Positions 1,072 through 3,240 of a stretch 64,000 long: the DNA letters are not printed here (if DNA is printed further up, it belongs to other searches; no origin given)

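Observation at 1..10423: Six-gene translationally coupled restriction-like operon not matching a named defence system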

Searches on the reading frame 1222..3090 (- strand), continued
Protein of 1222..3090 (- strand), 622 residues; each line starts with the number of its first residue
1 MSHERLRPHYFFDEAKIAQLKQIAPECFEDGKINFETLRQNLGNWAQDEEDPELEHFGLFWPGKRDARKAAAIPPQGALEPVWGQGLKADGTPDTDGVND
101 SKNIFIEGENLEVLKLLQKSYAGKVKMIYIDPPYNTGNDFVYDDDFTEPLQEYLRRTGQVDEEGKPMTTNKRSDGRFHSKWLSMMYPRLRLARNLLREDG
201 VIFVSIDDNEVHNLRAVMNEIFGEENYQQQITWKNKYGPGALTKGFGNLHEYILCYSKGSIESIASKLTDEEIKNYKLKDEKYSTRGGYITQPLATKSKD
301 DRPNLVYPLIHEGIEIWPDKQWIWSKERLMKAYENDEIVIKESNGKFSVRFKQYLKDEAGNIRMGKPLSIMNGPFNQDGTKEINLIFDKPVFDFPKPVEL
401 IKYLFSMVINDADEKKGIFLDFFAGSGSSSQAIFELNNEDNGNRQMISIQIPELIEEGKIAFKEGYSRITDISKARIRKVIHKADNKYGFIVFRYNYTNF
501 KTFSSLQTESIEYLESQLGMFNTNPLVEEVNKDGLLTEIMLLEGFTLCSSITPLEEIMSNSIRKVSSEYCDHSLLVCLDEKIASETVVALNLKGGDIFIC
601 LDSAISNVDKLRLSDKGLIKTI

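Call 25: search_protein_families(library=padloc, proteins=[L003:9209-10000:+, L019:11902-12945:+, L019:12942-13391:+, L027:6736-7572:+, L027:7658-9481:+, L027:9481-9999:+, L041:8886-9977:+, L041:13304-13900:+, L069:8892-9965:+, L069:8549-8884:+], max_evalue=0.001)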
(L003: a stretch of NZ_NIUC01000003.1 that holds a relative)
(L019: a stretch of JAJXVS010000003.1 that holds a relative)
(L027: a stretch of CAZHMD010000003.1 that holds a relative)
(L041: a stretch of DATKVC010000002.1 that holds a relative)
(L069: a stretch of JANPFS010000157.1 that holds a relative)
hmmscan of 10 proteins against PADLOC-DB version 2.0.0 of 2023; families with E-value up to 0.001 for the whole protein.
L003:9209-10000:+ (263 aa): 4 families
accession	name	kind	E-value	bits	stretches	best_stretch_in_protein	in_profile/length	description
PDLC02614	DrmC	-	3e-11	41.3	1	7-113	21-131/153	DrmC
PDLC02901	DpdK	-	1.9e-06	25.7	1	33-135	68-170/173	DpdK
PDLC03924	MkoC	-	4e-05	19.9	1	13-124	998-1123/1136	-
PDLC03829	ZacB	-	0.00019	18.4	1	28-171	254-384/586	-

L019:11902-12945:+ (347 aa): 1 family
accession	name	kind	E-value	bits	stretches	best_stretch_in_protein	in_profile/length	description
PDLC04717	PDC-M59A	-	2e-99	331.4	1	14-345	7-334/338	-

L019:12942-13391:+ (149 aa): 5 families
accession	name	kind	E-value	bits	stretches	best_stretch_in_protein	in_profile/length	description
PDLC04718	PDC-M59B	-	1.4e-33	114.3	1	3-148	4-148/159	-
PDLC04965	PDC-S23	-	5.1e-08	30.7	1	22-93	211-286/327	-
PDLC04963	PDC-S23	-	2.8e-07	28.3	1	26-94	198-270/312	-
PDLC04838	PDC-S04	-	1.2e-05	23.2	1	46-129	123-205/209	-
PDLC04964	PDC-S23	-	0.00035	17.9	1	33-92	225-288/331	-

L027:6736-7572:+ (278 aa): 9 families
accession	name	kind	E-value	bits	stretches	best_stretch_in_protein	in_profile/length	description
PDLC05005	PDC-S35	-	1.2e-75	252.6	1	17-277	1-262/264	-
PDLC05007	PDC-S35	-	3e-65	218.6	1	17-277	27-277/278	-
PDLC05004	PDC-S35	-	5.1e-62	207.9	1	43-276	37-263/265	-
PDLC05006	PDC-S35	-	1.3e-46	156.9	1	98-277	50-231/231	-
PDLC05003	PDC-S35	-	1.4e-36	124.4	1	97-276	54-239/245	-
PDLC00731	Effector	-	1.1e-16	58.7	1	180-266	204-288/306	TIR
PDLC00732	Effector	-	4.8e-15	53.3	1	178-266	197-284/301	TIR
PDLC00729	Effector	-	4.9e-14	50.4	1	181-258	54-127/310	TIR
PDLC02371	PycTIR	-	2e-11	41.8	1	180-256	200-262/288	-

L027:7658-9481:+ (607 aa): 137 families (the best 25 are shown)
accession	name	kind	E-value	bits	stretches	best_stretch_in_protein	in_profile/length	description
PDLC02358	Old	-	6.9e-72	241.1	2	178-528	112-457/578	Old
PDLC00070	GajA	-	3.7e-44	149.3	2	209-547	153-477/596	AAA ATPase domain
PDLC02979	AriA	-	4e-42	143.3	1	1-402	1-373/373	-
PDLC00067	GajA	-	4.7e-37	125.7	2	209-520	164-461/604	AAA ATPase domain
PDLC00065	GajA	-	2.8e-34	116.9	1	1-532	1-518/670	AAA ATPase domain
PDLC00069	GajA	-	2.9e-34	116.5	2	208-543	176-527/687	AAA ATPase domain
PDLC00096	GajA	-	4.1e-34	116.3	2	210-541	146-476/630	AAA ATPase domain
PDLC00093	GajA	-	2.6e-32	110.4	2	330-546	357-584/736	AAA ATPase domain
PDLC00077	GajA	-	4.8e-32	109.3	2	211-534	197-513/616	AAA ATPase domain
PDLC00071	GajA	-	8e-32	108.8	2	347-535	264-452/588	AAA ATPase domain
PDLC00090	GajA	-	3.4e-31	106.7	2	208-519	163-477/659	AAA ATPase domain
PDLC00066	GajA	-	9e-30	101.7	2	211-524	141-438/567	AAA ATPase domain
PDLC00063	GajA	-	1.2e-29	101.5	2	206-521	193-527/679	AAA ATPase domain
PDLC00062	GajA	-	4.4e-29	99.4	3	210-419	163-361/639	AAA ATPase domain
PDLC00095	GajA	-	2.1e-28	97.3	2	329-528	369-576/752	AAA ATPase domain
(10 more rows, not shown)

L027:9481-9999:+ (172 aa): 0 families

L041:8886-9977:+ (363 aa): 7 families
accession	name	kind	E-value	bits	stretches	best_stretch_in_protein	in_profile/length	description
PDLC03982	PD-Lambda-2_B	-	4.3e-38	129.6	1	37-350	84-385/402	-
PDLC03953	RmrA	-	1.1e-08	32.7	1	191-328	135-273/373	-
PDLC04141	capP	-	5e-08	30.7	1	212-323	31-136/242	capP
PDLC03949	RmrA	-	9.3e-05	19.4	0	253-303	186-229/363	-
PDLC03947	RmrA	-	9.4e-05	19.4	0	220-306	173-258/383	-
PDLC03946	RmrA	-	0.00056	16.7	0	229-328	165-255/357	-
PDLC03945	RmrA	-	0.00088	16.5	0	258-305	210-256/394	-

L041:13304-13900:+ (198 aa): 27 families (the best 25 are shown)
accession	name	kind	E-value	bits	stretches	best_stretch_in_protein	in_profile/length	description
PDLC00348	PtuB1|PtuB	-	3.1e-61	204.4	1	1-197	1-192/198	Unknown function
PDLC00324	PtuB1|PtuB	-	1.2e-10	39.5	1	50-178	34-171/209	Unknown function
PDLC00351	PtuB1|PtuB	-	1.7e-09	36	1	47-179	45-182/195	Unknown function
PDLC02924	HNH_I-A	-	7.2e-09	33.9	1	53-172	38-158/198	-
PDLC00315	PtuB1|PtuB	-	8.7e-09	33.5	1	47-164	19-137/227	Unknown function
PDLC00337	PtuB1|PtuB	-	2.5e-07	28.8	1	59-163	57-158/216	Unknown function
PDLC00336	PtuB1|PtuB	-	6.2e-07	27.3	1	71-187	75-190/250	Unknown function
PDLC00358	PtuB1|PtuB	-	6.6e-07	27.2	1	53-178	40-174/215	Unknown function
PDLC00330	PtuB1|PtuB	-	9.2e-07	27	1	43-108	38-110/271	Unknown function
PDLC00316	PtuB1|PtuB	-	1e-06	26.6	1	47-104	53-107/301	Unknown function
PDLC00356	PtuB1|PtuB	-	1e-06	26.5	1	51-172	43-168/196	Unknown function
PDLC00343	PtuB1|PtuB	-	1.2e-06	26.4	0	43-107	48-121/283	Unknown function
PDLC00340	PtuB1|PtuB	-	1.3e-06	26.2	1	70-109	73-112/268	Unknown function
PDLC00332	PtuB1|PtuB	-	1.8e-06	26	1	58-175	47-170/212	Unknown function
PDLC00349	PtuB1|PtuB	-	2.1e-06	25.9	0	48-93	39-88/260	Unknown function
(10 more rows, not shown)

L069:8892-9965:+ (357 aa): 16 families
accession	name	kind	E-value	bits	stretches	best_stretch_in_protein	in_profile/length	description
PDLC03982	PD-Lambda-2_B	-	3.2e-35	120.2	1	21-348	69-385/402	-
PDLC03953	RmrA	-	3.4e-13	47.5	1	250-314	204-261/373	-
PDLC03948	RmrA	-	7.5e-11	39.5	2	223-313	176-266/397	-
PDLC03947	RmrA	-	1.7e-10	38.3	1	230-304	185-258/383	-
PDLC04141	capP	-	7.5e-10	36.7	1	208-325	26-140/242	capP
PDLC03949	RmrA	-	3.4e-09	34.1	1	248-302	183-230/363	-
PDLC03952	RmrA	-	4.9e-09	33.5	1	232-303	199-269/395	-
PDLC03954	RmrA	-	8.8e-09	32.7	1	208-303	164-257/380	-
PDLC03945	RmrA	-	2.5e-08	31.5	1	234-308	188-261/394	-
PDLC03946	RmrA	-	3.5e-08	30.6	1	247-315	183-245/357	-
PDLC03944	RmrA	-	1.8e-07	28.6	1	242-321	187-263/384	-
PDLC03951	RmrA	-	3.5e-07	27.5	1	257-312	208-261/400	-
PDLC03950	RmrA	-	2.2e-05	21.6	1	249-303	191-244/369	-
PDLC04760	PDC-M64C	-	5.9e-05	21.4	1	16-66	31-81/93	-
PDLC04759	PDC-M64B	-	0.0001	20.3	1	16-69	31-84/135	-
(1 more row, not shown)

L069:8549-8884:+ (111 aa): 0 families

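Call 26: search_solved_structures(query=L001:9298-10776:+, max_evalue=0.00001)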
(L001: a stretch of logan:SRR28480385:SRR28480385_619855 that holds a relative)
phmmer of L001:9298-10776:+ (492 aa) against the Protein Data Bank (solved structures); distinct sequences matched with E-value up to 0.00001: 20.
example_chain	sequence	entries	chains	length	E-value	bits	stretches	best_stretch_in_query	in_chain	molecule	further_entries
8bns_A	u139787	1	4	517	3.1e-120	405.1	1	73-488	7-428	AAA ATPase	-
8bnv_A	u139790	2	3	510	8.9e-110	370.6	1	71-488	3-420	AAA family ATPase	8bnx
7bil_A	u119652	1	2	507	7.5e-85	288.5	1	66-483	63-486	PIF1 helicase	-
7oar_A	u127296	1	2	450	1.4e-84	287.6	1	68-483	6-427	Pif1 helicase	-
6s3e_A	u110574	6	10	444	2e-84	287.1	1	74-483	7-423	PIF1 helicase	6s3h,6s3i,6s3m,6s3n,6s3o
6s3p_A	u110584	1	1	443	2.4e-84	286.8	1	74-483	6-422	PIF1 helicase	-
7ada_A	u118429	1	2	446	5.4e-84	285.6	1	74-483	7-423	PIF1 helicase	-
6xzt_A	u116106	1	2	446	1.3e-83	284.3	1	74-483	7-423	PIF1 helicase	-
5ftb_A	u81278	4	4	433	7.8e-80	271.9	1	69-487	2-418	TPR DOMAIN PROTEIN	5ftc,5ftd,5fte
5fhd_A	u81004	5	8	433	1.1e-79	271.5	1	69-487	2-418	Uncharacterized protein | ATP-dependent DNA helicase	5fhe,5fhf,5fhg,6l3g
5ftf_A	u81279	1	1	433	4.6e-79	269.4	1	69-487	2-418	TPR DOMAIN PROTEIN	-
7otj_A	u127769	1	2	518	1.4e-45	159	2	87-372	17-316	ATP-dependent DNA helicase PIF1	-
6hph_A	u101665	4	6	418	1.1e-41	146.2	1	76-485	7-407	ATP-dependent DNA helicase PIF1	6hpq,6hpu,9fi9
9fb8_A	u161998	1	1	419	1.1e-41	146.2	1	76-485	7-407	ATP-dependent DNA helicase PIF1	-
5fhh_A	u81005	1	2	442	1.3e-41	146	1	75-484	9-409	ATP-dependent DNA helicase PIF1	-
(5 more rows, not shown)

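Call 27: find_homologous_proteins(query=L001:9298-10776:+, max_evalue=1e-20)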
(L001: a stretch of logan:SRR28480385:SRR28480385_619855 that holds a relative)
Query L001:9298-10776:+ (492 aa): 8000 proteins with E <= 1e-20 among 8000 candidates; the best 120 are listed.
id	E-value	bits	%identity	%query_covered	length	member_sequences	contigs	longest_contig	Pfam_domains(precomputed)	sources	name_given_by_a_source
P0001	0.0e+0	1091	100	100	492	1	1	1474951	PF05970.21,PF01443.25,PF13604.13,PF13245.13,PF02689.21,PF24389.2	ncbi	-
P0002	4.2e-185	634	61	93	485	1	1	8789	PF13479.13,PF05970.21,PF01443.25,PF13604.13,PF13245.13,PF02689.21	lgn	-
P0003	3.5e-183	628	60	99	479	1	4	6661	PF13479.13,PF05970.21,PF01443.25,PF13604.13,PF13245.13,PF13401.13,PF02689.21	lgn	-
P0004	1.3e-182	626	59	100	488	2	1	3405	PF13538.13,PF13479.13,PF05970.21,PF01443.25,PF13604.13,PF13245.13,PF13401.13,PF02689.21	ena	-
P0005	6.3e-182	623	60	99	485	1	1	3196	PF13538.13,PF05970.21,PF13604.13,PF13245.13,PF02689.21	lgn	-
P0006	2.6e-179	615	58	100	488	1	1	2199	PF13538.13,PF05970.21,PF01443.25,PF13604.13,PF13245.13,PF13401.13,PF02689.21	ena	-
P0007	2.5e-177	608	57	97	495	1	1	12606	PF13538.13,PF13479.13,PF05970.21,PF01443.25,PF13604.13,PF13245.13,PF13401.13,PF02689.21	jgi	-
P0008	6.1e-174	597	57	98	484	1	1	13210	PF05970.21,PF01443.25,PF13604.13,PF13245.13,PF18335.8,PF13401.13,PF02689.21,PF21530.4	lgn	-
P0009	2.7e-173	595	57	100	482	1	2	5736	PF05970.21,PF01443.25,PF13604.13,PF13245.13,PF02689.21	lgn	-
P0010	6.1e-172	590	57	92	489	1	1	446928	PF13538.13,PF13479.13,PF05970.21,PF01443.25,PF13604.13,PF13245.13,PF02689.21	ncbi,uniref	ncbi:PIF1 family DEAD/DEAH box helicase [Algibacter aquimarinus]|uniref:DNA helicase Pif1-like DEAD-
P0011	2.5e-169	582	59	91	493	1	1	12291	PF13538.13,PF13479.13,PF05970.21,PF13604.13,PF13245.13,PF02689.21,PF21530.4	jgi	jgi:hypothetical protein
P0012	5.5e-169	581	56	100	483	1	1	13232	PF13479.13,PF05970.21,PF01443.25,PF13604.13,PF13245.13,PF13401.13,PF02689.21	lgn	-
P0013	4.9e-165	568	55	99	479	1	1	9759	PF13538.13,PF13479.13,PF05970.21,PF01443.25,PF13604.13,PF13245.13,PF02689.21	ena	-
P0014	3.8e-163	561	56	95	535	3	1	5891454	PF13479.13,PF05970.21,PF01443.25,PF13604.13,PF13245.13,PF02689.21,PF21530.4,PF13191.13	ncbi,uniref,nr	ncbi:ATP-dependent DNA helicase [Algoriphagus sp. NG3]|uniref:ATP-dependent DNA helicase n=1 Tax=Alg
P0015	1.6e-162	559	57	90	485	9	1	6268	PF13538.13,PF13479.13,PF05970.21,PF01443.25,PF13604.13,PF13245.13,PF21530.4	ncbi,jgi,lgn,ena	-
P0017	1.5e-161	556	58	88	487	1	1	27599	PF13538.13,PF05970.21,PF01443.25,PF13604.13,PF13245.13,PF13401.13,PF02689.21,PF21530.4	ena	-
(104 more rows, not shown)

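Call 28: find_encoding_contigs(protein=P0001, flank=10000, max_places=4)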
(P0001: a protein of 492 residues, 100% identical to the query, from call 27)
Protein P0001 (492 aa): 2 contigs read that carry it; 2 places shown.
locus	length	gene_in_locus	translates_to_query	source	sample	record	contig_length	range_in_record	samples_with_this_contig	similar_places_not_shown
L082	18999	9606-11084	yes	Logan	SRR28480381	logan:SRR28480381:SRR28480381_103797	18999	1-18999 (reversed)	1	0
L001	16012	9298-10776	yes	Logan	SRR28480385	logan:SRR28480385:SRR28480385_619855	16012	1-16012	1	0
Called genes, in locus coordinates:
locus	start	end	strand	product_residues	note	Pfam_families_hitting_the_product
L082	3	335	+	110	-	?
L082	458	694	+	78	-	PF03235:GmrSD_N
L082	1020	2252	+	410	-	-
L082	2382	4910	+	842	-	PF00580:UvrD-helicase, PF13245:AAA_19, PF13361:UvrD_C, PF13538:UvrD_C_2 (faint)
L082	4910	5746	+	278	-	PF12705:PDDEXK_1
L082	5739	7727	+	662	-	PF03235:GmrSD_N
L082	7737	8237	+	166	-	-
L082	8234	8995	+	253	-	PF01555:N6_N4_Mtase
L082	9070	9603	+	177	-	-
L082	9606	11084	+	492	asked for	PF02689:Herpes_Helicase (faint), PF24389:ORC-CDC6-like (faint), PF05970:PIF1, PF13245:AAA_19, PF13604:AAA_30, PF01443:Viral_helicase1 (faint)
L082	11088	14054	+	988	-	PF04851:ResIII, PF00270:DEAD, PF19778:RE_endonuc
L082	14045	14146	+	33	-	-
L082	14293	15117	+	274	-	-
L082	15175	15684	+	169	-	PF04970:LRAT (weak)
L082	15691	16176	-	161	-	-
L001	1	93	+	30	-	?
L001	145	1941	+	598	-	PF03235:GmrSD_N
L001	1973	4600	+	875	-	PF00580:UvrD-helicase, PF13245:AAA_19, PF13361:UvrD_C, PF13538:UvrD_C_2 (faint)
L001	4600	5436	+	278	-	PF12705:PDDEXK_1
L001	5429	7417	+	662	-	PF03235:GmrSD_N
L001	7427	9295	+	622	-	PF01555:N6_N4_Mtase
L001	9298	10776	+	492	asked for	PF02689:Herpes_Helicase (faint), PF24389:ORC-CDC6-like (faint), PF05970:PIF1, PF13245:AAA_19, PF13604:AAA_30, PF01443:Viral_helicase1 (faint)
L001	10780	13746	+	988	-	PF04851:ResIII, PF00270:DEAD, PF19778:RE_endonuc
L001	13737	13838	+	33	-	-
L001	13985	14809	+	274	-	-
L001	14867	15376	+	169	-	PF04970:LRAT (weak)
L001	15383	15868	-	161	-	-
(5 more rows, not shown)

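Call 29: find_encoding_contigs(protein=P0010, flank=8000, max_places=3)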
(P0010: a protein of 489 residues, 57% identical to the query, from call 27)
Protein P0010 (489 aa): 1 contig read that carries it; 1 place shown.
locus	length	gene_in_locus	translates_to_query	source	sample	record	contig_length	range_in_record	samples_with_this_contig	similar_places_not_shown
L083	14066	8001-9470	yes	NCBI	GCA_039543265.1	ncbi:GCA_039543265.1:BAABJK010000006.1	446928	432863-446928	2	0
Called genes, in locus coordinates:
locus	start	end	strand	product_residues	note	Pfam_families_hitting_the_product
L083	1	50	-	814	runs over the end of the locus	PF05970:PIF1, PF13245:AAA_19, PF13401:AAA_22 (weak), PF13604:AAA_30, PF00570:HRDC, PF14493:HTH_40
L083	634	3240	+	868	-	PF00580:UvrD-helicase, PF13245:AAA_19, PF13361:UvrD_C, PF13538:UvrD_C_2 (faint)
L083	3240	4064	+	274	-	PF12705:PDDEXK_1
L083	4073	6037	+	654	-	PF03235:GmrSD_N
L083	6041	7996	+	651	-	PF01555:N6_N4_Mtase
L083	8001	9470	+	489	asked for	PF05970:PIF1, PF13245:AAA_19, PF13604:AAA_30, PF01443:Viral_helicase1 (faint), PF13479:AAA_24 (weak), PF02689:Herpes_Helicase (weak), PF13538:UvrD_C_2 (weak)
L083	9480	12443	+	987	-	PF04851:ResIII, PF00270:DEAD (weak), PF19778:RE_endonuc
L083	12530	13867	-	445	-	PF00929:RNase_T, PF01541:GIY-YIG (weak), PF27096:UvrC_M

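Call 30: find_encoding_contigs(protein=P0014, flank=8000, max_places=3)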
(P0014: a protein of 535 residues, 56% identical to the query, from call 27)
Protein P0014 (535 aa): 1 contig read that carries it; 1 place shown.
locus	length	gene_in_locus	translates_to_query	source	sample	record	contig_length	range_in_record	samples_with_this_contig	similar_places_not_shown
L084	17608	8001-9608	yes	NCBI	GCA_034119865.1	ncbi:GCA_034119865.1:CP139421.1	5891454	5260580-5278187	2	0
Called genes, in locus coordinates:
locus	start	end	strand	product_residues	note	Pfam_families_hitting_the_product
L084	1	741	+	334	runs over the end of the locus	PF17761:DUF1016_N, PF06250:YhcG_C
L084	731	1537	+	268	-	-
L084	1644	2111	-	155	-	PF13384:HTH_23, PF13518:HTH_28, PF13551:HTH_29, PF13565:HTH_32, PF13592:HTH_33 (faint)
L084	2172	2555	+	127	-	PF14690:Zn_ribbon_ISL3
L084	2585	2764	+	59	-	-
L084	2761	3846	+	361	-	PF02796:HTH_7 (weak), PF01610:DDE_Tnp_ISL3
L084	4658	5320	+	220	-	-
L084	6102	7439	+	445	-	PF04326:SLFN_AlbA_2, PF13749:HATPase_c_4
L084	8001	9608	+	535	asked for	PF05970:PIF1, PF13604:AAA_30, PF01443:Viral_helicase1 (faint), PF02689:Herpes_Helicase (faint), PF13191:AAA_16 (faint), PF13245:AAA_19, PF13479:AAA_24 (faint), PF21530:Pif1_2B_dom (weak)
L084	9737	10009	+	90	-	-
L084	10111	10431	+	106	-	PF00239:Resolvase (weak)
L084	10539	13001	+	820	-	PF00082:Peptidase_S8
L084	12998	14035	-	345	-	PF05496:RuvB_N (weak), PF00004:AAA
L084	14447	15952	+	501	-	-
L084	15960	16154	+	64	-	-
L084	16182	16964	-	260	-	-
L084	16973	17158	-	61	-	-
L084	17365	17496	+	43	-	-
